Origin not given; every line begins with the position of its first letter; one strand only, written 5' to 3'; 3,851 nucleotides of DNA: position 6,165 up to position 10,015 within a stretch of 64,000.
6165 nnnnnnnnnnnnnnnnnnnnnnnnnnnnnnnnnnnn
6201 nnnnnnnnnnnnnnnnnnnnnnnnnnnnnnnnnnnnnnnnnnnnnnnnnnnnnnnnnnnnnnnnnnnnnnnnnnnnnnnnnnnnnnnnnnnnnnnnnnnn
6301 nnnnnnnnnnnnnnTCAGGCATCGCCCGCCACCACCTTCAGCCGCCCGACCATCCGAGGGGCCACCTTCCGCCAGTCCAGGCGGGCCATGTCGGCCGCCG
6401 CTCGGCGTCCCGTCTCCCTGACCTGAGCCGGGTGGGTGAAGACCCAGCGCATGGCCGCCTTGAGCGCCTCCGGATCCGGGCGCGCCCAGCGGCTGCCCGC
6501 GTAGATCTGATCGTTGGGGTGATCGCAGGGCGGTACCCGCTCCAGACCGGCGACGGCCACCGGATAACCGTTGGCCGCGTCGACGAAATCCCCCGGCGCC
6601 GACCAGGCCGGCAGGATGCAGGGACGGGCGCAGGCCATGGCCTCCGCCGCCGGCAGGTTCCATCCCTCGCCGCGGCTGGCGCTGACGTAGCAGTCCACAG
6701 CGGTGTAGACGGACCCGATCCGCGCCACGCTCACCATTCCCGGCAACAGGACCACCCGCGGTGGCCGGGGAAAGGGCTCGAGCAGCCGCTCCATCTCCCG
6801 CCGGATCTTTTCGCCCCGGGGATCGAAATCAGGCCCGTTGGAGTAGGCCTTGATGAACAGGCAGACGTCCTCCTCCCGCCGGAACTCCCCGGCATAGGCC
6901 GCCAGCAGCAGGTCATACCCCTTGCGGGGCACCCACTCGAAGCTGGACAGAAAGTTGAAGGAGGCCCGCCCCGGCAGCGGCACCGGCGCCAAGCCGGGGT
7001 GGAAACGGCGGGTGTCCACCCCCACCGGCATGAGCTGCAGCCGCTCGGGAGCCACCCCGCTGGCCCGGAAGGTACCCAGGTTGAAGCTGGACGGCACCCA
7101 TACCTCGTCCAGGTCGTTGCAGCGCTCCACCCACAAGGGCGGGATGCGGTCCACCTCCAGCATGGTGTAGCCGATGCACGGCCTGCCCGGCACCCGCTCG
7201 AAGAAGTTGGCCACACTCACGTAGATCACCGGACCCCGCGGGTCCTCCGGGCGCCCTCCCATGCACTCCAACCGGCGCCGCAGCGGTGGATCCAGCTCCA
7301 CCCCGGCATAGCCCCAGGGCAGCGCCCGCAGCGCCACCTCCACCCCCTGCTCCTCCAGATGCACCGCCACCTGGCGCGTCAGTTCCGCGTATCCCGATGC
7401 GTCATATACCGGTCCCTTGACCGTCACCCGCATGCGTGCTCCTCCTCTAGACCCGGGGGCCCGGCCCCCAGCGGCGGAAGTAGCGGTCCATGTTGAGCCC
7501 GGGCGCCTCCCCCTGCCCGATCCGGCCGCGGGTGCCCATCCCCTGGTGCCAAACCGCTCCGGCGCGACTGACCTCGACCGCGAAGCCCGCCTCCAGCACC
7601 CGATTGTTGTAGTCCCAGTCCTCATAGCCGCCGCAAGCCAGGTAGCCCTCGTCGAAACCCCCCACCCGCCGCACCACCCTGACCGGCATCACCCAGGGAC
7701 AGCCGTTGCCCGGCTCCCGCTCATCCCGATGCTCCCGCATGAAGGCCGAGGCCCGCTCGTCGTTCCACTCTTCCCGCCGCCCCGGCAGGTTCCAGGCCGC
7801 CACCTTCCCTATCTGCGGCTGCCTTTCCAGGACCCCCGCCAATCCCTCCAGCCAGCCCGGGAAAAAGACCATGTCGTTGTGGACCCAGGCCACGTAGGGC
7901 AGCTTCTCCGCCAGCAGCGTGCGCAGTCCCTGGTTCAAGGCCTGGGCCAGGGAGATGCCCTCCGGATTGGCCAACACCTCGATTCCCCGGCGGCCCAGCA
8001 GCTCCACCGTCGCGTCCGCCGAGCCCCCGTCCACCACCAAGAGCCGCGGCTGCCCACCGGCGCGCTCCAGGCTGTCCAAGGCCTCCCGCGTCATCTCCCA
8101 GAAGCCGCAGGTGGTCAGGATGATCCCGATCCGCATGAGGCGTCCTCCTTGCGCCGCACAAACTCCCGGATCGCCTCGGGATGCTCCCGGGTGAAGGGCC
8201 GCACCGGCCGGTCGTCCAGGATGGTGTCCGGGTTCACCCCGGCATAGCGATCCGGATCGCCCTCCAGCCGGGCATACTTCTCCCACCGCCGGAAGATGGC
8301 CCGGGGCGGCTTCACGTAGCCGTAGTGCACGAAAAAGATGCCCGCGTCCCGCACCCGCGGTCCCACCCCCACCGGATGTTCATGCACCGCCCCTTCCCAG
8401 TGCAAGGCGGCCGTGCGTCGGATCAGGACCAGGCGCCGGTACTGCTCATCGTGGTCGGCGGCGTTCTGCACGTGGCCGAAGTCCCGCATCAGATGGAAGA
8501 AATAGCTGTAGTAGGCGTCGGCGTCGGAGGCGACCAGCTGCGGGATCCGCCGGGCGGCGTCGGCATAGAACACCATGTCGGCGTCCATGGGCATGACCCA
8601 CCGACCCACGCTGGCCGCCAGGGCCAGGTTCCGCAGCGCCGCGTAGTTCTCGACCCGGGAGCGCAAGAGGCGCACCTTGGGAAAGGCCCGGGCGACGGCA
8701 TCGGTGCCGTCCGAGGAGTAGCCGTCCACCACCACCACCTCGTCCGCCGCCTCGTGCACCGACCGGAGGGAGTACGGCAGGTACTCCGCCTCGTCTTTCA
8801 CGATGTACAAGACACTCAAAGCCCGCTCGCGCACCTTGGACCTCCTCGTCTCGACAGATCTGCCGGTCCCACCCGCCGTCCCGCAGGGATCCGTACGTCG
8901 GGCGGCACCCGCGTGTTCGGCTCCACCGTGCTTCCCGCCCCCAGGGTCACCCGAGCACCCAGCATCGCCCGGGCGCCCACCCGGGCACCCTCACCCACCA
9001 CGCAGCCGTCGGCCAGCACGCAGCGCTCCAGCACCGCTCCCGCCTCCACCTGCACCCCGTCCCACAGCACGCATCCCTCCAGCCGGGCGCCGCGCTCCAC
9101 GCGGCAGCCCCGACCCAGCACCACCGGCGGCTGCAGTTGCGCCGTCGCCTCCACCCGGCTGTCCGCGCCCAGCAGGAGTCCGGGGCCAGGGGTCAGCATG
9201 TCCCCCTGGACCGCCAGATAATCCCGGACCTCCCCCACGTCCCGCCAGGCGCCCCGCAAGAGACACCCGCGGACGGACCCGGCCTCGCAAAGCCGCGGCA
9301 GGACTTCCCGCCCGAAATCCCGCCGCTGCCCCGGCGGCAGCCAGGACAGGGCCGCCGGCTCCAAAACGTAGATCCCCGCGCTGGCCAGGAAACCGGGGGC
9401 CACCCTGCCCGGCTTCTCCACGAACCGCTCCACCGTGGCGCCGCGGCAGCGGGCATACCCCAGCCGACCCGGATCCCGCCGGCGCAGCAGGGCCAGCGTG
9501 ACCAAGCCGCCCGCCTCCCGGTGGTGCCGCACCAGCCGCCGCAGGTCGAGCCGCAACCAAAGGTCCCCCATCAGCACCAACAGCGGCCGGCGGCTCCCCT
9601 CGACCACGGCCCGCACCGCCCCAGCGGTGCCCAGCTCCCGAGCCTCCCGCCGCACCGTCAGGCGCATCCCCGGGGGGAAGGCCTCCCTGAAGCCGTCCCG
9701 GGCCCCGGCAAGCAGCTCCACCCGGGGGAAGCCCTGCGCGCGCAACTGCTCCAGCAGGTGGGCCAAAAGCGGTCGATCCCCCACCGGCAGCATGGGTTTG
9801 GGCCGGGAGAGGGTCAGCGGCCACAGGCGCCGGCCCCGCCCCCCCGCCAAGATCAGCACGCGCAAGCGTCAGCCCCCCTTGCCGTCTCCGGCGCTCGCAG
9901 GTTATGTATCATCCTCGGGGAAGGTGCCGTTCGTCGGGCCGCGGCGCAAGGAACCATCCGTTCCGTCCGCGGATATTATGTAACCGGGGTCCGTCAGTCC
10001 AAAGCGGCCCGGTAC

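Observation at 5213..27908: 22-gene co-directional glycosylation locus with at least 14 glycosyltransferases and no flippase/polymerase/priming enzyme: candidate mother-cell spore-surface glycan or protein-glycosylation system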

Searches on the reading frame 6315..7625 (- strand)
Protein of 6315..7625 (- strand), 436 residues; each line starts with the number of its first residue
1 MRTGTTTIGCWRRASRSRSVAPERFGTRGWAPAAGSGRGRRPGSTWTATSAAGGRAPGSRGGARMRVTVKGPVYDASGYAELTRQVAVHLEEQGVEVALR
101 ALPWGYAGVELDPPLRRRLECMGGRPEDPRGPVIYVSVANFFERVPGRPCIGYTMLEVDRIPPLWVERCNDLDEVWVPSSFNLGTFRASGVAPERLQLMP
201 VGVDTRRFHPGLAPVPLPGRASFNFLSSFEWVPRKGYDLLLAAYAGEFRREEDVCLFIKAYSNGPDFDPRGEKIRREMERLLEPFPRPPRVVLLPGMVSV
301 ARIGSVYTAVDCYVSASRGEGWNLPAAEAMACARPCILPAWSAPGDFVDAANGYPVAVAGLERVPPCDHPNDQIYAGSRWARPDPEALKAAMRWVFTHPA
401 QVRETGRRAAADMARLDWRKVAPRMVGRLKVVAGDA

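Call 5: search_protein_families(library=pfam, proteins=[window:6315-7625:-], max_evalue=0.01)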
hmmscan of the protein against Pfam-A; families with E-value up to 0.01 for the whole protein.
window:6315-7625:- (436 aa): 3 families
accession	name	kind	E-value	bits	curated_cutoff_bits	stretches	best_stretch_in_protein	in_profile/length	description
PF13692.12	Glyco_trans_1_4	-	7.4e-10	39.7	27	1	225-355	6-123/142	Glycosyl transferases group 1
PF00534.26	Glycos_transf_1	-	1.3e-05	25.3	26.4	1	232-345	25-128/172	Glycosyl transferases group 1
PF20706.3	GT4-conflict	-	3e-05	23.6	26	1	229-423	206-383/385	Family 4 Glycosyltransferase in conflict systems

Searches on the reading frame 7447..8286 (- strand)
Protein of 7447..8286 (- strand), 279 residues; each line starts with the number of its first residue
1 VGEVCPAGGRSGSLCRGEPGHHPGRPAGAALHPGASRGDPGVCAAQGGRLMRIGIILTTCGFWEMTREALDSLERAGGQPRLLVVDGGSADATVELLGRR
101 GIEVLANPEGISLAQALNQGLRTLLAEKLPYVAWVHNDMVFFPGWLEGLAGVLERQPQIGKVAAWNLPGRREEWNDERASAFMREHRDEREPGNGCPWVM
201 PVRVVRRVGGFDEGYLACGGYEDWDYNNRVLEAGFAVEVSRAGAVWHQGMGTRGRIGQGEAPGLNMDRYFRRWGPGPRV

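Call 5: search_protein_families(library=pfam, proteins=[window:7447-8286:-], max_evalue=0.01)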
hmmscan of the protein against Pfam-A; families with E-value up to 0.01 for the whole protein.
window:7447-8286:- (279 aa): 4 families
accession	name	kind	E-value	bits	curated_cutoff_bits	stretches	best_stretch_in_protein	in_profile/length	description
PF00535.33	Glycos_transf_2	-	5.5e-13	49.6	23.3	1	55-178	2-131/168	Glycosyl transferase family 2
PF02709.20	Glyco_transf_7C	-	0.00036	20.6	23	1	195-239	21-64/78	N-terminal domain of galactosyltransferase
PF10111.15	Glyco_tranf_2_2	-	0.0038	17.2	27.3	0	203-238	173-207/276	Glycosyltransferase like family 2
PF13641.12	Glyco_tranf_2_3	-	0.0045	17.5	27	0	164-248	131-212/230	Glycosyltransferase like family 2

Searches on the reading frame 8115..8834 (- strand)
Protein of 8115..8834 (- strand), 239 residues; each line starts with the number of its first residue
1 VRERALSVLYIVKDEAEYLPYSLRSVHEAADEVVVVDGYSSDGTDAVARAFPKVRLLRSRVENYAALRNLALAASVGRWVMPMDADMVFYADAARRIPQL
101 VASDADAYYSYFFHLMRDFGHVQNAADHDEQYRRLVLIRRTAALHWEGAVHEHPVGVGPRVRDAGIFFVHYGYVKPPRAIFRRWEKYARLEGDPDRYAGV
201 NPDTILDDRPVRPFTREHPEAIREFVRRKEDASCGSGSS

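Call 5: search_protein_families(library=pfam, proteins=[window:8115-8834:-], max_evalue=0.01)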
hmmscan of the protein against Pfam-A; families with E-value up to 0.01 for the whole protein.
window:8115-8834:- (239 aa): 2 families
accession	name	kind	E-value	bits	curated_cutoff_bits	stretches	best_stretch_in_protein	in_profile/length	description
PF00535.33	Glycos_transf_2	-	6.5e-15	55.9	23.3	1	7-103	1-105/168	Glycosyl transferase family 2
PF13704.12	Glyco_tranf_2_4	-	9.1e-07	29.7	27.5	1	13-99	1-96/98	Glycosyl transferase family 2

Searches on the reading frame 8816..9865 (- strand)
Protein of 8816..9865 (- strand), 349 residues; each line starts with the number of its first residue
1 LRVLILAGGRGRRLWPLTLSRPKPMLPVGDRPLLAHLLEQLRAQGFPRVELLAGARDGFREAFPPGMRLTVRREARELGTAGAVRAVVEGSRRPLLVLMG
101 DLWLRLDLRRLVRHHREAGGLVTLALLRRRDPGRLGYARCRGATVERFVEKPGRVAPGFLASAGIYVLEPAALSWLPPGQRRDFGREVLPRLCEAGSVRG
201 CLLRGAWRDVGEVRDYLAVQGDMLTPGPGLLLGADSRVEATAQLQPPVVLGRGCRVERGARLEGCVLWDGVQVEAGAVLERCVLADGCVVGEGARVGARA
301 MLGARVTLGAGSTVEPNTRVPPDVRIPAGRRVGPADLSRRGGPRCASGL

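Call 5: search_protein_families(library=pfam, proteins=[window:8816-9865:-], max_evalue=0.01)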
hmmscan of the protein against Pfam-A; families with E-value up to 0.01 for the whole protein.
window:8816-9865:- (349 aa): 7 families
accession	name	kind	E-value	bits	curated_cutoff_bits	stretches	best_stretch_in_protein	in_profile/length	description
PF00483.29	NTP_transferase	-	3.8e-38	131.9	21.2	1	4-222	3-241/245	Nucleotidyl transferase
PF25084.1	LbH_EIF2B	-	2.5e-15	56.8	54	1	230-313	22-104/105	EIF2B subunit epsilon LbH domain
PF12804.13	NTP_transf_3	-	2e-14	54.5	27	1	3-124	1-120/160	MobA-like NTP transferase domain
PF00132.30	Hexapep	-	9.1e-14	50.9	27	3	287-320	1-34/36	Bacterial transferase hexapeptide (six repeats)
PF24894.1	Hexapep_GlmU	-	1.4e-08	35.3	23.3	1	249-299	36-86/104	GlmU-like, C-terminal hexapeptide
PF25087.1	GMPPB_C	-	0.00051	20.1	39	1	232-307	7-82/110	GMPPB C-terminal domain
PF14602.12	Hexapep_2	-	0.0011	19.1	27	0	289-315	3-27/34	Hexapeptide repeat of succinyl-transferase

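Call 18: search_protein_families(library=ncbifam, proteins=[window:8816-9865:-], max_evalue=0.001)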
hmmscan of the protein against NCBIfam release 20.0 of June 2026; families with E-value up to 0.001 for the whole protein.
window:8816-9865:- (349 aa): 34 families (the best 25 are shown)
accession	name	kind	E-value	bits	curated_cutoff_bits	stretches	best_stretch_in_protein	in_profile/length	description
NF052502.1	man1P_GTase_Rv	exception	6.1e-54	183.2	440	1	3-329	3-345/352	mannose-1-phosphate guanylyltransferase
TIGR03992.1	Arch_glmU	subfamily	4.2e-39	134.5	292.1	1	1-267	1-268/393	bifunctional sugar-1-phosphate nucleotidylyltransferase/acetyltransferase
TIGR01208.1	rmlA_long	equivalog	7.7e-26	90.8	320.25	1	3-276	2-300/353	glucose-1-phosphate thymidylyltransferase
TIGR02091.1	glgC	equivalog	3e-24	85.8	424.9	2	3-228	3-264/364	glucose-1-phosphate adenylyltransferase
NF002772.0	PRK02862.1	equivalog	3.7e-20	72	537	2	159-298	206-347/429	glucose-1-phosphate adenylyltransferase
NF045761.1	NAMPUrTaseMurU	equivalog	1.3e-19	70.9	250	1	1-214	1-218/226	N-acetylmuramate alpha-1-phosphate uridylyltransferase MurU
NF002023.0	PRK00844.1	subfamily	1.3e-19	70.3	458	3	248-299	333-384/408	glucose-1-phosphate adenylyltransferase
NF041173.1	Sug_nt_acttase_Thmprot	equivalog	1.6e-19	70.1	600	1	1-266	1-267/405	bifunctional sugar-1-phosphate nucleotidylyltransferase/acetyltransferase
NF003670.0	PRK05293.1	equivalog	1.1e-18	67.4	470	1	95-318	121-362/382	glucose-1-phosphate adenylyltransferase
NF001947.0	PRK00725.1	subfamily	1.2e-18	67.2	470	3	74-230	108-294/426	glucose-1-phosphate adenylyltransferase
TIGR02623.1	G1P_cyt_trans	equivalog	3.5e-17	62.7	300.25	2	84-216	113-238/255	glucose-1-phosphate cytidylyltransferase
NF010935.0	PRK14355.1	equivalog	5.5e-17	61.5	718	2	230-309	269-348/459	bifunctional UDP-N-acetylglucosamine diphosphorylase/glucosamine-1-phosphate N-acetyltransferase GlmU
TIGR01173.1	glmU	equivalog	6.9e-16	58.1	366.85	2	1-151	1-152/452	bifunctional UDP-N-acetylglucosamine diphosphorylase/glucosamine-1-phosphate N-acetyltransferase GlmU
NF041313.1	UDPGP_AglF_Halo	equivalog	5.9e-14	52.1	400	1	1-172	1-178/234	UTP--glucose-1-phosphate uridylyltransferase AglF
NF049965.1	GlMnHpPGnyltfHddC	equivalog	1.3e-12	47.9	300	1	1-170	1-169/221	D-glycero-D-manno-heptose 1-phosphate guanosyltransferase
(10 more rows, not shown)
